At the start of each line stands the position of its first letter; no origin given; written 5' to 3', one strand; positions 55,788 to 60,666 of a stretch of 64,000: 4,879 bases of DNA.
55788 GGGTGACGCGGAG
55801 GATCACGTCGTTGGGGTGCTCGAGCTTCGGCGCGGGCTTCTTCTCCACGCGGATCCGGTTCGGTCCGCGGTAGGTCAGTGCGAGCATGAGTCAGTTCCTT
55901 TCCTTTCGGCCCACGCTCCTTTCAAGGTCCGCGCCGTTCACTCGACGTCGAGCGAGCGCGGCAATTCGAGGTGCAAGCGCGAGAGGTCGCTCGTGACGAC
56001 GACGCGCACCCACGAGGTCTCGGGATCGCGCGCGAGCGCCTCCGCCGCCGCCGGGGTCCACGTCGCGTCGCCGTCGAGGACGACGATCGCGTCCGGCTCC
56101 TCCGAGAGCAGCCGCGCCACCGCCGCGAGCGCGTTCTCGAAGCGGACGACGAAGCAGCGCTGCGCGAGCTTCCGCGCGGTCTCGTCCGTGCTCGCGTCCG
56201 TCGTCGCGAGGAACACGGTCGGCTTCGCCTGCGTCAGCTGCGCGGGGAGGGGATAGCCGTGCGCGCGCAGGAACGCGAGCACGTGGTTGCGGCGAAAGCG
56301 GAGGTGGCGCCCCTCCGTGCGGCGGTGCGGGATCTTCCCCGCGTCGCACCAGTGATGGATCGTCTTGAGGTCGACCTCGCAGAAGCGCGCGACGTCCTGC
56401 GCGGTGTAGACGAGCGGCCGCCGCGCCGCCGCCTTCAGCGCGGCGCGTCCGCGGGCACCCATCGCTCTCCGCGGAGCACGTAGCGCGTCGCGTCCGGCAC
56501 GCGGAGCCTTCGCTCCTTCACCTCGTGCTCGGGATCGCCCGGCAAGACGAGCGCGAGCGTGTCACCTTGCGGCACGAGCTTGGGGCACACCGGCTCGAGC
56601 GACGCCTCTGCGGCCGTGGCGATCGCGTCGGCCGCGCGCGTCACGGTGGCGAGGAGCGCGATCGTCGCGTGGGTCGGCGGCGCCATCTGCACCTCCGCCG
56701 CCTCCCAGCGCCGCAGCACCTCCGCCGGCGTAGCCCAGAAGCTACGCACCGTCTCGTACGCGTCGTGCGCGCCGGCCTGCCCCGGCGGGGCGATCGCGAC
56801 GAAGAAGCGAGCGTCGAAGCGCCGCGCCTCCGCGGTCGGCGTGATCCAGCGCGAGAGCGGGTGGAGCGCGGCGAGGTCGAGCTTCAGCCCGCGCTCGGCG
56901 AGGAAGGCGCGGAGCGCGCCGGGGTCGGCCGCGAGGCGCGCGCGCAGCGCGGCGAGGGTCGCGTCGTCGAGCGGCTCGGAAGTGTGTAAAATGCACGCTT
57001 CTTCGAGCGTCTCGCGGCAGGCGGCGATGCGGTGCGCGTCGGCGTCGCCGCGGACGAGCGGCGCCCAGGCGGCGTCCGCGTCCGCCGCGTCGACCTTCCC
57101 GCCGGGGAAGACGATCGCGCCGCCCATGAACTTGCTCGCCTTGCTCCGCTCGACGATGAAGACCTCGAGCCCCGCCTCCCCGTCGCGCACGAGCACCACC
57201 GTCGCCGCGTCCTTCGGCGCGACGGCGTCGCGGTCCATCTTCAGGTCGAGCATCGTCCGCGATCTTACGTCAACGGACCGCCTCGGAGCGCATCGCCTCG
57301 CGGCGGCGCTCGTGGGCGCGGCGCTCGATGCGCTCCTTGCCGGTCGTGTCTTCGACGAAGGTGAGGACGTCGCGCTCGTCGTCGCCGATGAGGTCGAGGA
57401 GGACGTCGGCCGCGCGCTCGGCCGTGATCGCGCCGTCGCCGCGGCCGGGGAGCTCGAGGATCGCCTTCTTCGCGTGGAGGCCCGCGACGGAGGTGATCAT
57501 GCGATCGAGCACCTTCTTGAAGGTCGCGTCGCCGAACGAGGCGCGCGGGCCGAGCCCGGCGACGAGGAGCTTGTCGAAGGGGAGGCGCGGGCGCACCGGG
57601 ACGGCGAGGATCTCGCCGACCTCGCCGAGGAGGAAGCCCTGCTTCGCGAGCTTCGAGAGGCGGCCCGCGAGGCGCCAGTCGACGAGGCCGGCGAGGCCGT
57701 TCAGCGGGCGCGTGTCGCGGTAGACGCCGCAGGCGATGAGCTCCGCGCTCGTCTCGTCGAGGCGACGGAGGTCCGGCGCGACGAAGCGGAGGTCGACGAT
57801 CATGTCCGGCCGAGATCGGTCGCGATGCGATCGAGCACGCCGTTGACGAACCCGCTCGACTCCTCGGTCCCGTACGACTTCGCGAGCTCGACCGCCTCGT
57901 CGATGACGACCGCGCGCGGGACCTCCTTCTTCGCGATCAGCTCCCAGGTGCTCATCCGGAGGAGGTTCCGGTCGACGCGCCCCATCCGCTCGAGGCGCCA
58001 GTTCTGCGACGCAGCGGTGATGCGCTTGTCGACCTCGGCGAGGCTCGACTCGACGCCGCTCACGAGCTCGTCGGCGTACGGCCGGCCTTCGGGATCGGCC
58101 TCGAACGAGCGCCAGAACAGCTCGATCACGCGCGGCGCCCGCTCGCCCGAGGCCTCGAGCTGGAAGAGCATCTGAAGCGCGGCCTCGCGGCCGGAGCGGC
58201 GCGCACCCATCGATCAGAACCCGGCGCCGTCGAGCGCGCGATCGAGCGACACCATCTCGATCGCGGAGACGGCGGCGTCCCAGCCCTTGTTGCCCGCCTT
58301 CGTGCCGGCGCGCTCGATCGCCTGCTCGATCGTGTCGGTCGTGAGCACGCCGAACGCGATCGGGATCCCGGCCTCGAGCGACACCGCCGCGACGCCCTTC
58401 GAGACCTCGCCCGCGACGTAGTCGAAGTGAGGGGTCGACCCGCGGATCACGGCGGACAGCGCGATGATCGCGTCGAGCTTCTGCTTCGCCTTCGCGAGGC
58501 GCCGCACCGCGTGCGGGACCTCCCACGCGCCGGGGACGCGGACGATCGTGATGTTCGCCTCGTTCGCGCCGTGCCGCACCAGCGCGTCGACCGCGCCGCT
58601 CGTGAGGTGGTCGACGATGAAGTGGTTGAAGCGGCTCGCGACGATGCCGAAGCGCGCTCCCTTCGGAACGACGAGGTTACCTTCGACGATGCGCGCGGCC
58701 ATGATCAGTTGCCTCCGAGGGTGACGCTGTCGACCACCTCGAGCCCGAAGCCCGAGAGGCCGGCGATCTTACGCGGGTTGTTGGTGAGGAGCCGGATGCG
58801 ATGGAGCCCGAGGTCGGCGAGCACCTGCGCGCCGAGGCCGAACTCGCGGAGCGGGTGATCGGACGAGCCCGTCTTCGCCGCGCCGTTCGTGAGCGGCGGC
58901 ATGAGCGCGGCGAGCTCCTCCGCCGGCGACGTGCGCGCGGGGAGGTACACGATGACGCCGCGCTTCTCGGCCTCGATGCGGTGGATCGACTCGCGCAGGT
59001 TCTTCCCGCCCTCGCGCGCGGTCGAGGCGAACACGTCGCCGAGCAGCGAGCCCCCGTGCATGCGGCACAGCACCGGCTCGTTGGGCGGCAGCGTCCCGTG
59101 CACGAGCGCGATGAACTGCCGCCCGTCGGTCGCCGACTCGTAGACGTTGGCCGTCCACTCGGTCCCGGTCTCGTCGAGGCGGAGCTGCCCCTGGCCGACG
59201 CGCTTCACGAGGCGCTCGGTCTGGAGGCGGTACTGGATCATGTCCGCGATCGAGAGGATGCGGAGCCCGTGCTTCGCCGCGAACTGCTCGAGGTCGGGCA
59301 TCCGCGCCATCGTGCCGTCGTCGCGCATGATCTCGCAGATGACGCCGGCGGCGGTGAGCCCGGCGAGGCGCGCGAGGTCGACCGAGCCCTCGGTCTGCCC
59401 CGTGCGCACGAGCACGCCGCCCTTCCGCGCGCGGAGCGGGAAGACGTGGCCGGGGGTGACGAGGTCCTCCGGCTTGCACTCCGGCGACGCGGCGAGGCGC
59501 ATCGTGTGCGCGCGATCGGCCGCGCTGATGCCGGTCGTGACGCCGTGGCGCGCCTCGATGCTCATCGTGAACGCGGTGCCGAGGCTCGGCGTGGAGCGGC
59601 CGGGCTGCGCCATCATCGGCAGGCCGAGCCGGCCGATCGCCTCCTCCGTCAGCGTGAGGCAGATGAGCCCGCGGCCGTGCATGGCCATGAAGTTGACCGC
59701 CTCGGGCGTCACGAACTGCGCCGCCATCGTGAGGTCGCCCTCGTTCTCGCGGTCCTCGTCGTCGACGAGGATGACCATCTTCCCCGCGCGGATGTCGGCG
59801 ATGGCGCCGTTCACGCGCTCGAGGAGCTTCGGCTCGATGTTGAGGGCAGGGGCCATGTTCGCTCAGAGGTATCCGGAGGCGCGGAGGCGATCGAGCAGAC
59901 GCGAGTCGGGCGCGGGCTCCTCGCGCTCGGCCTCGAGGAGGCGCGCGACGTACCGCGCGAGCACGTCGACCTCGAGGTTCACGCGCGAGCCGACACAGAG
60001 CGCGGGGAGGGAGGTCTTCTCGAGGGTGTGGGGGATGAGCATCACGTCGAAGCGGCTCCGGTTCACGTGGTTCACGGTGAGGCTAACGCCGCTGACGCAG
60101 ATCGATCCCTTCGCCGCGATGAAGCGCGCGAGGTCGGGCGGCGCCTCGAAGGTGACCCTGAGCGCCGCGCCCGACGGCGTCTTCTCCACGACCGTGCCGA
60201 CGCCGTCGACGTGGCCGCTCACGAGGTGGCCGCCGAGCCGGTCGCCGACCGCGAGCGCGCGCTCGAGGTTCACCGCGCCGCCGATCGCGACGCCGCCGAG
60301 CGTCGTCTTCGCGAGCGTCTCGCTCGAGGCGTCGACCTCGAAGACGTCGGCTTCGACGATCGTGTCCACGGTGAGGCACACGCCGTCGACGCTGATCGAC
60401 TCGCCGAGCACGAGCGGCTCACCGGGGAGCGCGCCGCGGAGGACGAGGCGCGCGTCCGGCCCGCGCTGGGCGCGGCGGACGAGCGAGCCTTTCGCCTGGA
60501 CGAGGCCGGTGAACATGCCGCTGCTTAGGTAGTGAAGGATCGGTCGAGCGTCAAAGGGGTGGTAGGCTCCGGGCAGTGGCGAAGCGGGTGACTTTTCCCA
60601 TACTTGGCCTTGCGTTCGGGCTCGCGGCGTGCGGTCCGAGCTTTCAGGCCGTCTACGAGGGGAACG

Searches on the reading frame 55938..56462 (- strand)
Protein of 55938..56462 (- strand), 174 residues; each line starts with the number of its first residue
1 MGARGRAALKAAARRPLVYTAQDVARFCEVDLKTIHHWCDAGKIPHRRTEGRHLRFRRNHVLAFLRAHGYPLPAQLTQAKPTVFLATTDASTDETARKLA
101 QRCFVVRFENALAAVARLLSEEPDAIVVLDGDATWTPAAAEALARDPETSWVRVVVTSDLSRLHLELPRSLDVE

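Call 89: search_protein_families(library=pfam, max_evalue=0.001, proteins=[window:55938-56462:-])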
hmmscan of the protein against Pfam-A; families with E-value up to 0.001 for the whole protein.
window:55938-56462:- (174 aa): 3 families
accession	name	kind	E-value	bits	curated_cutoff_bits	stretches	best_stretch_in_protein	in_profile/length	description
PF12728.13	HTH_17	-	2.1e-12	47.6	27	1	18-68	1-50/51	Helix-turn-helix domain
PF00376.29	MerR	-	3.1e-05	24.1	28.2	1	22-53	3-35/38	MerR family regulatory protein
PF13411.12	MerR_1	-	0.00027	21.4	21.6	1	19-64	1-46/69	MerR HTH family regulatory protein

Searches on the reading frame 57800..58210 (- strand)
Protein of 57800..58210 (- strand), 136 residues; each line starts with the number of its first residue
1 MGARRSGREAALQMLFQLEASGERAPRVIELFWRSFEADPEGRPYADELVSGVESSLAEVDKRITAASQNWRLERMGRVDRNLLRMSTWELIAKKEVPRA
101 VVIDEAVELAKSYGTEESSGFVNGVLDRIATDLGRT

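Call 90: search_protein_families(library=pfam, max_evalue=0.001, proteins=[window:57800-58210:-])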
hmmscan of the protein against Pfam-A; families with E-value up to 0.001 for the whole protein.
window:57800-58210:- (136 aa): 1 family
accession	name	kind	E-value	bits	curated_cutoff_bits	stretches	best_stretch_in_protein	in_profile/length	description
PF01029.23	NusB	-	2.7e-36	125.3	23.1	1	7-130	3-132/133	NusB family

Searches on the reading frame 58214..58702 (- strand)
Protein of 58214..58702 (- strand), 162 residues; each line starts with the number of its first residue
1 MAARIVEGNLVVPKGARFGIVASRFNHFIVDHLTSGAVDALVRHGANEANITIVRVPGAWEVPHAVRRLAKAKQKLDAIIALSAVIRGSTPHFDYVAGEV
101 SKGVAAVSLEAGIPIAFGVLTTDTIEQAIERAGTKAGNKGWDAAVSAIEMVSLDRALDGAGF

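Call 90: search_protein_families(library=pfam, max_evalue=0.001, proteins=[window:58214-58702:-])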
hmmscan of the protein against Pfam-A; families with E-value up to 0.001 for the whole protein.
window:58214-58702:- (162 aa): 1 family
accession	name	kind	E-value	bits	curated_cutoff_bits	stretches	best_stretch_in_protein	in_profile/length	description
PF00885.24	DMRL_synthase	-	9.2e-58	194.5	26.7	1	16-153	2-137/139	6,7-dimethyl-8-ribityllumazine synthase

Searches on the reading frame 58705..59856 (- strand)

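Call 89: search_protein_families(library=pfam, max_evalue=0.001, proteins=[window:58705-59856:-])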
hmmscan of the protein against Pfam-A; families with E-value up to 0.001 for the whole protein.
window:58705-59856:- (383 aa): 2 families
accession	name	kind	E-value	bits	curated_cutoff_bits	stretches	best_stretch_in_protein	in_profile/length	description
PF00926.24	DHBP_synthase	-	1.9e-83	279.2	26.4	1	18-209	3-191/191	3,4-dihydroxy-2-butanone 4-phosphate synthase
PF00925.25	GTP_cyclohydro2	-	1.2e-35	122.9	23.3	1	228-378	9-164/165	GTP cyclohydrolase II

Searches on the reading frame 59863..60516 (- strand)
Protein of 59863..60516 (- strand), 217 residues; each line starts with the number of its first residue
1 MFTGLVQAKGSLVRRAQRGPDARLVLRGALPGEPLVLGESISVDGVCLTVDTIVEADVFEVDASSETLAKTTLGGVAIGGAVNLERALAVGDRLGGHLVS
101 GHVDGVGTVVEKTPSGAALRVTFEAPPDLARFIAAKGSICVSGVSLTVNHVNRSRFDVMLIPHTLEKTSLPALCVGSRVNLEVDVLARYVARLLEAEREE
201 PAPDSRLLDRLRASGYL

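Call 89: search_protein_families(library=pfam, max_evalue=0.001, proteins=[window:59863-60516:-])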
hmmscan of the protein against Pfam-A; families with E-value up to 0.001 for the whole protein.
window:59863-60516:- (217 aa): 1 family
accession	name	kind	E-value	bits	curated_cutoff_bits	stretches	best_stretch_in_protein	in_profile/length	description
PF00677.23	Lum_binding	-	4.5e-46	155.2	27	2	100-184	1-86/86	Lumazine binding domain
